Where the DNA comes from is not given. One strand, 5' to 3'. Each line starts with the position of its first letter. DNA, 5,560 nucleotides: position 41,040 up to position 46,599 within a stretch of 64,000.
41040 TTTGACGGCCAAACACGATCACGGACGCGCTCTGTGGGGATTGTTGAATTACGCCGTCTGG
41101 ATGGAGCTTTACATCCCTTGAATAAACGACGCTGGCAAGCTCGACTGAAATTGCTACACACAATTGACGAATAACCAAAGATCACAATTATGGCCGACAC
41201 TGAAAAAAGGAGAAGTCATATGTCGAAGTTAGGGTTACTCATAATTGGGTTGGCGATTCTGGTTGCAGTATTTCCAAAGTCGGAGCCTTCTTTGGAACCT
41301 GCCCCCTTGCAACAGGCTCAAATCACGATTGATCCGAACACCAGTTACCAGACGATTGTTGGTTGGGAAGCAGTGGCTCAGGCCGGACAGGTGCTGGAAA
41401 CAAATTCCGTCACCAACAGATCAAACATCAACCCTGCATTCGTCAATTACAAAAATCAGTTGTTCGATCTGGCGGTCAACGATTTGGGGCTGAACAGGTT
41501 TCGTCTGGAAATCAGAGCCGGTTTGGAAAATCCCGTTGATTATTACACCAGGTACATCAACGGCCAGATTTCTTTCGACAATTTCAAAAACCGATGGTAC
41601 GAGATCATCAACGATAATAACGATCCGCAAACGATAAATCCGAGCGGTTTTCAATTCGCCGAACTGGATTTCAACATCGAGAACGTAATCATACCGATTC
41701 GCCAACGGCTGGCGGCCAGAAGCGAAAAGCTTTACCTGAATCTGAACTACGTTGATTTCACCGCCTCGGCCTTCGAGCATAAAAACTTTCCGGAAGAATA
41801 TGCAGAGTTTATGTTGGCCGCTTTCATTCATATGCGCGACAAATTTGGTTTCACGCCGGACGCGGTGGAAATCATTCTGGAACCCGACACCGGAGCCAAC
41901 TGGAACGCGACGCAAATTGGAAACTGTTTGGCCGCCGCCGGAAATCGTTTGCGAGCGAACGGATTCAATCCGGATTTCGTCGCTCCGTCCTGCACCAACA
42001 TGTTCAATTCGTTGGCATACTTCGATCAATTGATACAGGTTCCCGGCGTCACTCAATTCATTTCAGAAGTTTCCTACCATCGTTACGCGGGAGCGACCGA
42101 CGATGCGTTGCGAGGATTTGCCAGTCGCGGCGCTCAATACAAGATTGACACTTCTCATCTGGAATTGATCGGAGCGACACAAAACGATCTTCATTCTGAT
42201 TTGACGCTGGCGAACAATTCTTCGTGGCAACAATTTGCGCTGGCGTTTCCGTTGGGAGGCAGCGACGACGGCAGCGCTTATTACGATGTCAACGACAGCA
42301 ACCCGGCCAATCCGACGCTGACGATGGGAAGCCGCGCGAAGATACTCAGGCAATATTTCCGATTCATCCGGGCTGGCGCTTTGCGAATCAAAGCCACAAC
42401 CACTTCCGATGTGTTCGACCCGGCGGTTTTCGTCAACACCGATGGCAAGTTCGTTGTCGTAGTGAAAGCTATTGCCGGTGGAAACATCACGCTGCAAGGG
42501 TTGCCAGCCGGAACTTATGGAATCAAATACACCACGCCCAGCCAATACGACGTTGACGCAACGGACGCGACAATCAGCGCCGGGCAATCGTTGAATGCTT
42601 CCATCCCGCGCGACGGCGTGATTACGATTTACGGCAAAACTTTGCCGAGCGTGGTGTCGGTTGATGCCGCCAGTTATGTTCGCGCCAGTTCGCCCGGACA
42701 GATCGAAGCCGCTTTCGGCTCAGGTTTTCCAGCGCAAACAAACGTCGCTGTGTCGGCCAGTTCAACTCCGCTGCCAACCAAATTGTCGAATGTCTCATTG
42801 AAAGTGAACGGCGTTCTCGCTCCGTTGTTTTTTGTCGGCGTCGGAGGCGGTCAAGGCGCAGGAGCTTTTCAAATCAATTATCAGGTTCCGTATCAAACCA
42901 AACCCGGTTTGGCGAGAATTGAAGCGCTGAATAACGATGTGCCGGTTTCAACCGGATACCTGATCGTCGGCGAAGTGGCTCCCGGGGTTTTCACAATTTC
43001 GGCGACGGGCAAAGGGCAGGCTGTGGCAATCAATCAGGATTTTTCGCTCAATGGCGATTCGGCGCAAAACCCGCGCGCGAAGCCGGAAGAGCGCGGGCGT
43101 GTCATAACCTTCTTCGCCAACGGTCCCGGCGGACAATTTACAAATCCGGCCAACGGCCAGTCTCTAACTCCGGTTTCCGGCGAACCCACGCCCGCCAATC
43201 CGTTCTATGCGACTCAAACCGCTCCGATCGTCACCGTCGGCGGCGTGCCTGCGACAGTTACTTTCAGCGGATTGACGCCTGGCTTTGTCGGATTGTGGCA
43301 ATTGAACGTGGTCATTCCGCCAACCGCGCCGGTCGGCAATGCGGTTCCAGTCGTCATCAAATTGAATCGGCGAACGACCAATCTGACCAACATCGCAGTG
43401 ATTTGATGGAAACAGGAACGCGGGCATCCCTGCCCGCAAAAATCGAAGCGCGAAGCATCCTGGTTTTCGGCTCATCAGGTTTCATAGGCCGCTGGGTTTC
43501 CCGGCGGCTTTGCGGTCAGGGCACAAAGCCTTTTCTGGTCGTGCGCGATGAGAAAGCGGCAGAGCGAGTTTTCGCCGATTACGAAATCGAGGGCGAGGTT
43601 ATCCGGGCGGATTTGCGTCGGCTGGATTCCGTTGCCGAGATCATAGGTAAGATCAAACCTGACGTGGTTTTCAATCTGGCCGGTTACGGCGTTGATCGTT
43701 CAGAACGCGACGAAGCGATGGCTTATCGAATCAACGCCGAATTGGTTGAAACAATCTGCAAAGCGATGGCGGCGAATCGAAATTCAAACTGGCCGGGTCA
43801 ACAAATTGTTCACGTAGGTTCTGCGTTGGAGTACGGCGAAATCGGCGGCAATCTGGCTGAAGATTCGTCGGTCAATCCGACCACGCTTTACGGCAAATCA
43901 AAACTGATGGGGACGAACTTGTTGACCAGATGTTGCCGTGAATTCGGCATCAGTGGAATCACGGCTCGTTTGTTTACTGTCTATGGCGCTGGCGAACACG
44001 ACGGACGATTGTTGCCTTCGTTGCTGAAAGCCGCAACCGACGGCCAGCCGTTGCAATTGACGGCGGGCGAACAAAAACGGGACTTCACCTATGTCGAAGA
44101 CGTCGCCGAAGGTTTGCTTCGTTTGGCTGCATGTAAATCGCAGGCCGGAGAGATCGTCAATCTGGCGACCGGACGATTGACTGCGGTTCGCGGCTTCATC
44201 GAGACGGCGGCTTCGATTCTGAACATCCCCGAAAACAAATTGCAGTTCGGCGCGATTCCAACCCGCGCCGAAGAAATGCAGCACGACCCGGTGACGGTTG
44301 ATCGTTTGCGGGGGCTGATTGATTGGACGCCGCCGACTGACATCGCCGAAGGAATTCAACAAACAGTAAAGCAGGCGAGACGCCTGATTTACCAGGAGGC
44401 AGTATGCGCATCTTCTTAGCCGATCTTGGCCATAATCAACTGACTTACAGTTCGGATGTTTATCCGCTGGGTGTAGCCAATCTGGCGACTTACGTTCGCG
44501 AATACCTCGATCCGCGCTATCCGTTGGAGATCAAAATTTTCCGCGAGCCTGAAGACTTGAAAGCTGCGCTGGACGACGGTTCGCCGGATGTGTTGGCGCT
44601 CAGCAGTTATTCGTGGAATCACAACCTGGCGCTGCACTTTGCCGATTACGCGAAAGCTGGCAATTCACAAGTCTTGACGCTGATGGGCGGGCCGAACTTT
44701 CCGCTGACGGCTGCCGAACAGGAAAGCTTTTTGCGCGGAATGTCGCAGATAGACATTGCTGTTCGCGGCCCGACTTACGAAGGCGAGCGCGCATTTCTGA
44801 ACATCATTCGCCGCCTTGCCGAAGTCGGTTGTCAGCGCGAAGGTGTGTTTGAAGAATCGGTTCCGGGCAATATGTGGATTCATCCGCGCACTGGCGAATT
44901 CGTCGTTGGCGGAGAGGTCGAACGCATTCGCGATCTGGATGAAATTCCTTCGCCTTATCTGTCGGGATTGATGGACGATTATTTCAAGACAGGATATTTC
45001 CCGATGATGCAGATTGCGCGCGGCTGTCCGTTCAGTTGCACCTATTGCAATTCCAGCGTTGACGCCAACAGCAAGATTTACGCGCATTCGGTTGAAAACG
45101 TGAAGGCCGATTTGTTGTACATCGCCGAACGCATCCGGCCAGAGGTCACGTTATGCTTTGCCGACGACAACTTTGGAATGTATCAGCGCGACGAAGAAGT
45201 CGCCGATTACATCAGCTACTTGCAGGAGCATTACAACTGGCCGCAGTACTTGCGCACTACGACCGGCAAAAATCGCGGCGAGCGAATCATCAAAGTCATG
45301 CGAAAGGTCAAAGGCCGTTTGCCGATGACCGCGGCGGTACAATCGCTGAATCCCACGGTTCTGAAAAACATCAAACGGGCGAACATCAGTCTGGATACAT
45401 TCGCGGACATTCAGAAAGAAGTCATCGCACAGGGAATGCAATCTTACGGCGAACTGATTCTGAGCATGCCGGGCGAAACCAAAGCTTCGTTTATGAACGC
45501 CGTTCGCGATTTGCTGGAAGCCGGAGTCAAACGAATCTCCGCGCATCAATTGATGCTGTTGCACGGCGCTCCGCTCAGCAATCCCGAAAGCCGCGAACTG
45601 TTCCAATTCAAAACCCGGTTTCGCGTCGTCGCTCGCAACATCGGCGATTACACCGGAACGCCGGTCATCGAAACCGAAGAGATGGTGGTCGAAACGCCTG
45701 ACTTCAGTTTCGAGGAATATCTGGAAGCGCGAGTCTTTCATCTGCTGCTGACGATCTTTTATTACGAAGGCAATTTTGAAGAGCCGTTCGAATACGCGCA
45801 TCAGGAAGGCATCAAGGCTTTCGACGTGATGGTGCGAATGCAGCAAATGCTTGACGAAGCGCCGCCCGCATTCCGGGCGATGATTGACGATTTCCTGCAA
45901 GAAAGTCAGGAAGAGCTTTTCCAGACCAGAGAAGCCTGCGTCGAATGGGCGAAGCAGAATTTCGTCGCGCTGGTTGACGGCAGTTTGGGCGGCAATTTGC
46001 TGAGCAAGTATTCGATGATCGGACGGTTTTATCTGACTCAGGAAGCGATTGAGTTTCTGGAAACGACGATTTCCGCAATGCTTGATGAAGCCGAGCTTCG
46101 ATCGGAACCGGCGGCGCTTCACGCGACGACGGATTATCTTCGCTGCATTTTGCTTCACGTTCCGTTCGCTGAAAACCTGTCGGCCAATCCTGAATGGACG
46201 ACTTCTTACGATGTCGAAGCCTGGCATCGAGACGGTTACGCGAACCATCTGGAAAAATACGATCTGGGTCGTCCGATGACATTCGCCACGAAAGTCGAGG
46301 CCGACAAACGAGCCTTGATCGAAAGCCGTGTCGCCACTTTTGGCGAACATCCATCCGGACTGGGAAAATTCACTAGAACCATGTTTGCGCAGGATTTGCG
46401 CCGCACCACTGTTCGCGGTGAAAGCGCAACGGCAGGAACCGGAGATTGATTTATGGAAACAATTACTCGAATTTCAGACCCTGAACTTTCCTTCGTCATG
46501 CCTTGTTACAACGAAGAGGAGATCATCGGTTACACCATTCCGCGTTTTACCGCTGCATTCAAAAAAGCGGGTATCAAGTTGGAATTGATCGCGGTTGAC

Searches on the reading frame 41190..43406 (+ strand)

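Call 60: search_protein_families(library=pfam, proteins=[window:41190-43406:+], max_evalue=0.0001)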
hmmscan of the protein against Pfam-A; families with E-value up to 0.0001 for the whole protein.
window:41190-43406:+ (738 aa): 0 families

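Call 79: search_protein_families(library=pfam, proteins=[window:41190-43406:+], max_evalue=1)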
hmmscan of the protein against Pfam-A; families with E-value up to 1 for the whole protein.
window:41190-43406:+ (738 aa): 4 families
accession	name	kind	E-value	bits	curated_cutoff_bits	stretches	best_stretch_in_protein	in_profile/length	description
PF13620.12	CarboxypepD_reg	-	0.1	13.4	32.3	1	415-471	22-78/82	Carboxypeptidase regulatory-like domain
PF17189.10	Glyco_hydro_30C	-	0.1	13.2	22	1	396-425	1-33/65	Glycosyl hydrolase family 30 beta sandwich domain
PF17802.7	SpaA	-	0.16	12.6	23.1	1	417-464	26-76/91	Prealbumin-like fold domain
PF02100.23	ODC_AZ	-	0.23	11.8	24.2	1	154-199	50-95/114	Ornithine decarboxylase antizyme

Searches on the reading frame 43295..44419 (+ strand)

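Call 60: search_protein_families(library=pfam, proteins=[window:43295-44419:+], max_evalue=0.0001)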
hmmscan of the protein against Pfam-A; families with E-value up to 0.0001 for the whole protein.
window:43295-44419:+ (374 aa): 5 families
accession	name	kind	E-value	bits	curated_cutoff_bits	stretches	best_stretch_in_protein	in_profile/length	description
PF01370.27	Epimerase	-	7.8e-44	150.3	20.9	1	55-291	1-240/240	NAD dependent epimerase/dehydratase family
PF16363.11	GDP_Man_Dehyd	-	5.4e-28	98.8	27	1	56-312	1-269/332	GDP-mannose 4,6 dehydratase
PF04321.23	RmlD_sub_bind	-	1.7e-19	70.4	27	1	54-283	2-202/287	RmlD substrate binding domain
PF02719.21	Polysacc_synt_2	-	2.8e-07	30.5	20.2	0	188-311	127-249/293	Polysaccharide biosynthesis protein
PF01073.25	3Beta_HSD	-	8e-05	22.2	22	0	56-272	1-223/280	3-beta hydroxysteroid dehydrogenase/isomerase family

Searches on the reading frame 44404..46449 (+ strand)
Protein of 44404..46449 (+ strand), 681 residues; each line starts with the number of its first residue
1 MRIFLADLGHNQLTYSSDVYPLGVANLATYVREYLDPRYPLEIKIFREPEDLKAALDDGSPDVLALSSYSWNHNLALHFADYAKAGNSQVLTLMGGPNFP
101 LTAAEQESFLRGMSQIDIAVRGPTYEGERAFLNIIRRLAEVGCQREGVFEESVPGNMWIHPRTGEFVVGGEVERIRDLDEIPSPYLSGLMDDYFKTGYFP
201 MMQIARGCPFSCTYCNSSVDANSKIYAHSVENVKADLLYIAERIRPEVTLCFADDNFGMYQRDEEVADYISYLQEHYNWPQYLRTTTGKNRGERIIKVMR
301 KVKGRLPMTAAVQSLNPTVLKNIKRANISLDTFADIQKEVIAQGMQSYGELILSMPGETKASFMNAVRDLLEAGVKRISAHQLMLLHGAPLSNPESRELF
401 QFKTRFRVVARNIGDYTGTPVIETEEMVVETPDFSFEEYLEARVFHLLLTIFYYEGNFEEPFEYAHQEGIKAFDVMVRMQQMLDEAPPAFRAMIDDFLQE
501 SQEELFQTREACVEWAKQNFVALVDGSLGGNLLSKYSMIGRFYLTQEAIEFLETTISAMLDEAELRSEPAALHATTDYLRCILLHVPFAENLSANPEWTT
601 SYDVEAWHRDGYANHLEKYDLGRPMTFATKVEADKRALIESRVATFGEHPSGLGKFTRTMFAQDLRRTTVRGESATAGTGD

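Call 60: search_protein_families(library=pfam, proteins=[window:44404-46449:+], max_evalue=0.0001)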
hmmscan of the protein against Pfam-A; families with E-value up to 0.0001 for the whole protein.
window:44404-46449:+ (681 aa): 2 families
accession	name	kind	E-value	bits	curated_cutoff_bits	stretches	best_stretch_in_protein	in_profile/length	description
PF04055.27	Radical_SAM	-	3.5e-10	40.8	29.5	1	203-370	2-166/166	Radical SAM superfamily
PF02310.24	B12-binding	-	1.1e-09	38.6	32.1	1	14-124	7-113/121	B12 binding domain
